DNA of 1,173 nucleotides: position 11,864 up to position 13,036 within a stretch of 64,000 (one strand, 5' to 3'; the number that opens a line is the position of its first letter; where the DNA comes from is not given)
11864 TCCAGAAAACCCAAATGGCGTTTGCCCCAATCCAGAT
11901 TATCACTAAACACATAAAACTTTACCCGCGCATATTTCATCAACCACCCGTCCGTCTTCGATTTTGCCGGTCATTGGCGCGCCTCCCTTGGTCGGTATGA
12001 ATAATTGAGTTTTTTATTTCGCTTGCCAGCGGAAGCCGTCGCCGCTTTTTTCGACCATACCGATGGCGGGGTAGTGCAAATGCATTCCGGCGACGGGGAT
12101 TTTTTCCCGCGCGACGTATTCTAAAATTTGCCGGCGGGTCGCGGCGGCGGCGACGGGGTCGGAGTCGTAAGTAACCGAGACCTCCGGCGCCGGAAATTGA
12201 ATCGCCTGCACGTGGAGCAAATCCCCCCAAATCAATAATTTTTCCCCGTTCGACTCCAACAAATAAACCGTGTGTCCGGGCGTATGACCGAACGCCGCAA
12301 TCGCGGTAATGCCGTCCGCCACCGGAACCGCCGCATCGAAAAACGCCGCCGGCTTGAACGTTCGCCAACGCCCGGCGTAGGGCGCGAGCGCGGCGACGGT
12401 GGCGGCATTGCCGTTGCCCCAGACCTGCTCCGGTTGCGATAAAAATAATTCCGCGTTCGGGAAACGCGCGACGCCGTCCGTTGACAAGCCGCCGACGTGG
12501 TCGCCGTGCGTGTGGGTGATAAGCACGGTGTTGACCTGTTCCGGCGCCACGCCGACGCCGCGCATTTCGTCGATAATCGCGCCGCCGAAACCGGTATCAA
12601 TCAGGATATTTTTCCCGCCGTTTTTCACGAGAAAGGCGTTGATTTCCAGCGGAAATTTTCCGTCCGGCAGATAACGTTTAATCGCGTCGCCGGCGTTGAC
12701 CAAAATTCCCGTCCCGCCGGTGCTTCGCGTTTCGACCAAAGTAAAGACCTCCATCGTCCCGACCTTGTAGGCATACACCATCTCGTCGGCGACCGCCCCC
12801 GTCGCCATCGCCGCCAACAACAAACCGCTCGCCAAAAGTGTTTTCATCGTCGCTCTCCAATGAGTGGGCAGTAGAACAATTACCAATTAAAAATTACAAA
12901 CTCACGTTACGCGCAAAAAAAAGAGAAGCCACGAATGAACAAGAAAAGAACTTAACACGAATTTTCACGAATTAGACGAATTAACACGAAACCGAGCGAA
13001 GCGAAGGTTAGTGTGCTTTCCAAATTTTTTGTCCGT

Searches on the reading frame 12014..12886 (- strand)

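Call 65: search_protein_families(library=pfam, proteins=[window:12014-12886:-], max_evalue=0.001)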
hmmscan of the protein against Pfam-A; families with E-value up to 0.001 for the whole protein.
window:12014-12886:- (290 aa): 4 families
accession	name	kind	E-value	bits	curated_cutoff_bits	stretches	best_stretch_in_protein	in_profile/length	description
PF00753.33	Lactamase_B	-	1.1e-21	78.1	22.7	1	80-257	4-184/196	Metallo-beta-lactamase superfamily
PF12706.13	Lactamase_B_2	-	9.3e-06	25.8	27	1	93-136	2-49/200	Beta-lactamase superfamily domain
PF23023.1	Anti-Pycsar_Apyc1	-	0.0001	22.3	50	1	83-135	21-71/250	Anti-Pycsar protein Apyc1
PF13483.12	Lactamase_B_3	-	0.00037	20.9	24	0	80-131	5-50/160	Beta-lactamase superfamily domain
